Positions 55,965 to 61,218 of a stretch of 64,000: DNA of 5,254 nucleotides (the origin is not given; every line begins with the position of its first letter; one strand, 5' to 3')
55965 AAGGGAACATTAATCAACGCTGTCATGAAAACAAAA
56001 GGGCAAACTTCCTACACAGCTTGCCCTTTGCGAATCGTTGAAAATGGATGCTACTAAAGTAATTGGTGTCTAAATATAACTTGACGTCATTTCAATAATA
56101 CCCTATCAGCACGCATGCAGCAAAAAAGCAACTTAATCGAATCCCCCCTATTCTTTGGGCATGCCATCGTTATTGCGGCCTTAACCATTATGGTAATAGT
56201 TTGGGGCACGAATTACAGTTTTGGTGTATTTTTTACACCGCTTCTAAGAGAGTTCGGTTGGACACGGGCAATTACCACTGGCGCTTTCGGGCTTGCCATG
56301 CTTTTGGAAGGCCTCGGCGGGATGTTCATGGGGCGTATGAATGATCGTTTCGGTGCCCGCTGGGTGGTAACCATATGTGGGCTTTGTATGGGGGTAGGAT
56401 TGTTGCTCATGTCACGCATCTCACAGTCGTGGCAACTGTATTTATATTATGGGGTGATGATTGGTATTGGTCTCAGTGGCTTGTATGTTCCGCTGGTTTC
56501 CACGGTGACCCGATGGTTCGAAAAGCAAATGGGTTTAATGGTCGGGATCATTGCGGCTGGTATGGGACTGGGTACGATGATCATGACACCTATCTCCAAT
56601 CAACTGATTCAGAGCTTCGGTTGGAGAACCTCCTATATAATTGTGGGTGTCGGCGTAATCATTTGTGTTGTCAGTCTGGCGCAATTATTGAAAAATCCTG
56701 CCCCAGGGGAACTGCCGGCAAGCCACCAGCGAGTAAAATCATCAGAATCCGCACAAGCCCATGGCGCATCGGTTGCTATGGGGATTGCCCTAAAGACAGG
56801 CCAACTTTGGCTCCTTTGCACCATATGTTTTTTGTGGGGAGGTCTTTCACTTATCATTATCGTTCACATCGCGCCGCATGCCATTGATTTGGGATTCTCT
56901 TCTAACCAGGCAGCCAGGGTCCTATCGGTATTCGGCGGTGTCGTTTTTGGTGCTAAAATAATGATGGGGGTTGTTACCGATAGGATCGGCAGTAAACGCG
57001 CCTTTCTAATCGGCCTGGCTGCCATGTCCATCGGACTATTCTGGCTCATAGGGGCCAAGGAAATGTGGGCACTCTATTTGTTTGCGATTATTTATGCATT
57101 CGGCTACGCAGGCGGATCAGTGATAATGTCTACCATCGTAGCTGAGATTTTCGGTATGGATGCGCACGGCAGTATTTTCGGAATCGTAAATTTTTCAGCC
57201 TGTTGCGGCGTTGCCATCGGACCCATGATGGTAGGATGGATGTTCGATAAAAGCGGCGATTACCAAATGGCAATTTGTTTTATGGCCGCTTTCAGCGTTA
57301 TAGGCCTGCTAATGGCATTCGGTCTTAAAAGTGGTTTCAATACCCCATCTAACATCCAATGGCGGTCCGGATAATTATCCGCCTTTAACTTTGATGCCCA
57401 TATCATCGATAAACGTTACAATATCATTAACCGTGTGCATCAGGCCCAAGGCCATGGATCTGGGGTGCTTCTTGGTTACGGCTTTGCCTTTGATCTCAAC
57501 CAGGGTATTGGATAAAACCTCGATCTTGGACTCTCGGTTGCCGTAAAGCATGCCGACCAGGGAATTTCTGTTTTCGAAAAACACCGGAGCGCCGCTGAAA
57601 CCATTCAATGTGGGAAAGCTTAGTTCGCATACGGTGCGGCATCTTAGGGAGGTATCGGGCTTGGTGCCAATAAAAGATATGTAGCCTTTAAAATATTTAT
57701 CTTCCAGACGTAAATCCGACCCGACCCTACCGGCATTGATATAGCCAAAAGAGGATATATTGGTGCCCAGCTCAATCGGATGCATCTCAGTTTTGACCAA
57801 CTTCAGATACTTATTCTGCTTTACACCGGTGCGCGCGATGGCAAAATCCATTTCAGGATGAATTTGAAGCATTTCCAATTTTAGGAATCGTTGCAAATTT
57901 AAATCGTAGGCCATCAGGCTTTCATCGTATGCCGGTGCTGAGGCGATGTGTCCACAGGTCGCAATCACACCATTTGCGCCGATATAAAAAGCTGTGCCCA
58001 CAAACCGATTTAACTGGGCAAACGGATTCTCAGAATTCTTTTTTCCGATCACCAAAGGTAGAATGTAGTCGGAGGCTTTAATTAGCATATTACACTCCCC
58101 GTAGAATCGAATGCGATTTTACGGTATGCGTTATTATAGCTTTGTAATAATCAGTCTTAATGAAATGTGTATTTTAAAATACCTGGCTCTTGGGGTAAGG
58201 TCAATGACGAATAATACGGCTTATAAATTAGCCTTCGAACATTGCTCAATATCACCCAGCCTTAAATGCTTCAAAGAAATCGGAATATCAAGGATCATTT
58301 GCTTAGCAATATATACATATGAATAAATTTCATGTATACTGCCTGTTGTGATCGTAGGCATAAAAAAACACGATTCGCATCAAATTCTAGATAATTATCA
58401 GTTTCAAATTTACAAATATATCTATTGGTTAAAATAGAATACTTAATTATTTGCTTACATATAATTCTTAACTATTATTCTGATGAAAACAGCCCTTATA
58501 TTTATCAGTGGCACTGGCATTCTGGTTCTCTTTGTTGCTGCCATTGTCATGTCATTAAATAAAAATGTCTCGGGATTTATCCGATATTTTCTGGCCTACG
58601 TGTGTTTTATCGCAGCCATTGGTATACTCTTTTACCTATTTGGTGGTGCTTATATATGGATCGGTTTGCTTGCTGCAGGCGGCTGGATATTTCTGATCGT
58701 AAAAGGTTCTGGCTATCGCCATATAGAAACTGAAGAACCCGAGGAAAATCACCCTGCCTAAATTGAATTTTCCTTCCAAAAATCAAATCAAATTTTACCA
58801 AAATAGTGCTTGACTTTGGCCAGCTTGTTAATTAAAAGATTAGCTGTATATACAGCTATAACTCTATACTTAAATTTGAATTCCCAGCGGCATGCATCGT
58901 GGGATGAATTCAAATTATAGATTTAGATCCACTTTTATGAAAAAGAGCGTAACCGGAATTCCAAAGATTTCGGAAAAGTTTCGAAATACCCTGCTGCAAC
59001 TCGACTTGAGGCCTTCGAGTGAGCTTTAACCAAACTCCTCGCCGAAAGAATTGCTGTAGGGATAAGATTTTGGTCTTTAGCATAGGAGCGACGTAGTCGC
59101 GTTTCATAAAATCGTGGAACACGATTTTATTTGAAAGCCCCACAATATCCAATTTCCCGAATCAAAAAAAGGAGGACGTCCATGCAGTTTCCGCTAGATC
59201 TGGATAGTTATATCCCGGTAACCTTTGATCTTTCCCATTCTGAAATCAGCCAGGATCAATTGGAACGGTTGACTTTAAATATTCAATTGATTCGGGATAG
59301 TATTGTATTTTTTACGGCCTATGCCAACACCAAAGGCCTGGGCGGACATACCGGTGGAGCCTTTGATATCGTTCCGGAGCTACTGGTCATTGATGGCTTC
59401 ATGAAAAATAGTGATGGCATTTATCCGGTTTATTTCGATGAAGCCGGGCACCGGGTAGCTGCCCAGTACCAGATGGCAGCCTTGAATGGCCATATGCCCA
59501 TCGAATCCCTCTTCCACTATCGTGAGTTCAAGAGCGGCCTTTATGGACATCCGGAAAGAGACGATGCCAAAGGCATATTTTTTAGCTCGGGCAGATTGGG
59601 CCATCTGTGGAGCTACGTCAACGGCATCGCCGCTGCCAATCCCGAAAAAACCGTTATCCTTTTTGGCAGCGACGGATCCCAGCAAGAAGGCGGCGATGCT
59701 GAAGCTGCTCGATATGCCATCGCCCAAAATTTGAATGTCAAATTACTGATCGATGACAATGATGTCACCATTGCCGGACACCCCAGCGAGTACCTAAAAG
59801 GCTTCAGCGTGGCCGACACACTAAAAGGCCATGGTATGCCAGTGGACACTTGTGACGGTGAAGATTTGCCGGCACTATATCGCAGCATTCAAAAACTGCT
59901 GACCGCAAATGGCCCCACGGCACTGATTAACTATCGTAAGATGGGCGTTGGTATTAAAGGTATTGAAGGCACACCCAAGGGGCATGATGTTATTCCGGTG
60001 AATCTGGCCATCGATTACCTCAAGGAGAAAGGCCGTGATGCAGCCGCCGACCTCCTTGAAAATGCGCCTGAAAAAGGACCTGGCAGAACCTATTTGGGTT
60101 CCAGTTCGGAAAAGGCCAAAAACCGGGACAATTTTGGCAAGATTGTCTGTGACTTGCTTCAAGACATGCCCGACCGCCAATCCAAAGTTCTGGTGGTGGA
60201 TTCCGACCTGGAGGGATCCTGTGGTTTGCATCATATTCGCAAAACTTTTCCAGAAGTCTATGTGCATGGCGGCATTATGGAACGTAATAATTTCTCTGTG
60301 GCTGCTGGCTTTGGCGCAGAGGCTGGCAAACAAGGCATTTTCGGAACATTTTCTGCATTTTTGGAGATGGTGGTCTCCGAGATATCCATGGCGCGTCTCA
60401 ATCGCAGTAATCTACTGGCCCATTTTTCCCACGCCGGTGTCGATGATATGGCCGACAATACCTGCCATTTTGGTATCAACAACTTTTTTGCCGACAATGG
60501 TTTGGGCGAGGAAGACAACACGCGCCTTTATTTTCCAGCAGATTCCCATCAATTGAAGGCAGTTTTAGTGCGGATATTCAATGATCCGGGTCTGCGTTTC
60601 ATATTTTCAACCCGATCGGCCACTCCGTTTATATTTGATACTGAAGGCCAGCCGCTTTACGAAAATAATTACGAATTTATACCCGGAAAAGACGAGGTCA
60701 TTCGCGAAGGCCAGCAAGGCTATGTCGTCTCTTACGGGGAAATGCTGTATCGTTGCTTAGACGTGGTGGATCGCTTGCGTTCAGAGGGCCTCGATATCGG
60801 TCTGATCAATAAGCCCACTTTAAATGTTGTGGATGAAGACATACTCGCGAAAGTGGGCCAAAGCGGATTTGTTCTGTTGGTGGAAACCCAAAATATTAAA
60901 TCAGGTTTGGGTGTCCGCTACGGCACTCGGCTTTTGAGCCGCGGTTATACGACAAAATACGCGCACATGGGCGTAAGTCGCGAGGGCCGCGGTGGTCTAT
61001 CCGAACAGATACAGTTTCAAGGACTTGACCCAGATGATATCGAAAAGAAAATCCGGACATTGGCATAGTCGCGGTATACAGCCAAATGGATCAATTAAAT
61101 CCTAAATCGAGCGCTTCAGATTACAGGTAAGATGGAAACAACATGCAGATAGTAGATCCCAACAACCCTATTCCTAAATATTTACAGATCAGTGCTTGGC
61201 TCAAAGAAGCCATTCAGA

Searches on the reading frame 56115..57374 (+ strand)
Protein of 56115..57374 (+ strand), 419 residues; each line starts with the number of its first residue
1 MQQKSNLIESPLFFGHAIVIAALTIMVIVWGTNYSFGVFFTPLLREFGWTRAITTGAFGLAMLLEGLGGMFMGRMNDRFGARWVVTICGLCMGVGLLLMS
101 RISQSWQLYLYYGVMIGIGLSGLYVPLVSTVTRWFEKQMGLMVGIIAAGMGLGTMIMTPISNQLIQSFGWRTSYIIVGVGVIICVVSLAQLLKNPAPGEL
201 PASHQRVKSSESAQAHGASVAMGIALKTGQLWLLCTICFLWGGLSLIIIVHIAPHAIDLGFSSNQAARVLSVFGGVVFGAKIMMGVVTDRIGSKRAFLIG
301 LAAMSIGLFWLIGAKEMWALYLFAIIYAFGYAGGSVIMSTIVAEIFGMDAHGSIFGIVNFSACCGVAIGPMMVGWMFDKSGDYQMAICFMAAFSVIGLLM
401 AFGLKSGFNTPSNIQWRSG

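Call 47: search_protein_families(library=ncbifam, proteins=[window:56115-57374:+], max_evalue=1e-15)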
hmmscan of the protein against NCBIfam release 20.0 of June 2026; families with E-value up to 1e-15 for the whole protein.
window:56115-57374:+ (419 aa): 7 families
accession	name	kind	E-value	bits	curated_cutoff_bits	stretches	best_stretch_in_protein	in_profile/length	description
NF049980.1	SfMCT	equivalog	7.3e-72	242.1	320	1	18-392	3-377/378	L-lactate MFS transporter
TIGR00890.1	2A0111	subfamily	4.3e-40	137.8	374.85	1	18-398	4-375/377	oxalate/formate antiport family MFS transporter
TIGR04259.1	oxa_formateAnti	equivalog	3.2e-30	105.3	335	1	20-401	6-388/405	oxalate/formate MFS antiporter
TIGR00892.1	2A0113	subfamily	1.2e-29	103.4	586.1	1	15-396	17-411/455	monocarboxylate transporter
TIGR00893.1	2A0114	subfamily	6.4e-19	68.2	395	1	53-402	33-396/399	D-galactonate transporter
NF038246.1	bile_salt_MFS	equivalog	5e-18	65.2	400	1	16-399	4-398/408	conjugated bile salt MFS transporter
TIGR00895.1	2A0115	subfamily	4.5e-16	58.8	418.55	0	22-195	21-195/398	aromatic acid/H+ symport family MFS transporter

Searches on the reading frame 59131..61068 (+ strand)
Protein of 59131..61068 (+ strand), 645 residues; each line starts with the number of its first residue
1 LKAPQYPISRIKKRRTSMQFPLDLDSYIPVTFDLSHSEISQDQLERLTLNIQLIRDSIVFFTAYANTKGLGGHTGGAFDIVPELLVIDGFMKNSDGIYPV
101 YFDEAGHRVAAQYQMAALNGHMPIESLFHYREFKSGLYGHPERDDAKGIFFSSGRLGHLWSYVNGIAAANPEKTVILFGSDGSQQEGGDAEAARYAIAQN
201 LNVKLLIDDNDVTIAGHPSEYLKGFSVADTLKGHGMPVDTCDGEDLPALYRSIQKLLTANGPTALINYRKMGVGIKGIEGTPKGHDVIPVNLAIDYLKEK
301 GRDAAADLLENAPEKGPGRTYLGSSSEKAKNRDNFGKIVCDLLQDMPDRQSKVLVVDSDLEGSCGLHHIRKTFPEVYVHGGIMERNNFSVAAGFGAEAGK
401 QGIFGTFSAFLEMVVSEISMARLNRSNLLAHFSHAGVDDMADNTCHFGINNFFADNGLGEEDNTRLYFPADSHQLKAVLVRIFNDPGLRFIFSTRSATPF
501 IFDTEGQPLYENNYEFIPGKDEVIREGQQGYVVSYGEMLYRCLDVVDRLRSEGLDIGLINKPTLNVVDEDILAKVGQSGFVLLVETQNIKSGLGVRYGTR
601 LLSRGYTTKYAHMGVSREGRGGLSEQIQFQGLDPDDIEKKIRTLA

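Call 47: search_protein_families(library=ncbifam, proteins=[window:59131-61068:+], max_evalue=1e-15)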
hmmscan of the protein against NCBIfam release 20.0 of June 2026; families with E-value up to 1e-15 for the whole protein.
window:59131-61068:+ (645 aa): 5 families
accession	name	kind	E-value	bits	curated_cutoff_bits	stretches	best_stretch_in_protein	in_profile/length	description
NF004556.0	PRK05899.2-2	equivalog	7.1e-68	229.4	575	1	35-643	5-636/639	transketolase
NF004559.0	PRK05899.2-5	equivalog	4.2e-50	170.6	488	1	105-644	78-623/627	transketolase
NF003933.0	PRK05444.2-2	equivalog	4.1e-20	71.8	395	1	132-642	96-602/606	1-deoxy-D-xylulose-5-phosphate synthase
NF008968.0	PRK12315.1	subfamily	2.6e-17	62.3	510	0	289-596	236-532/582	1-deoxy-D-xylulose-5-phosphate synthase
TIGR00204.1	dxs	equivalog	1e-16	60.6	465.95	0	289-643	266-613/616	1-deoxy-D-xylulose-5-phosphate synthase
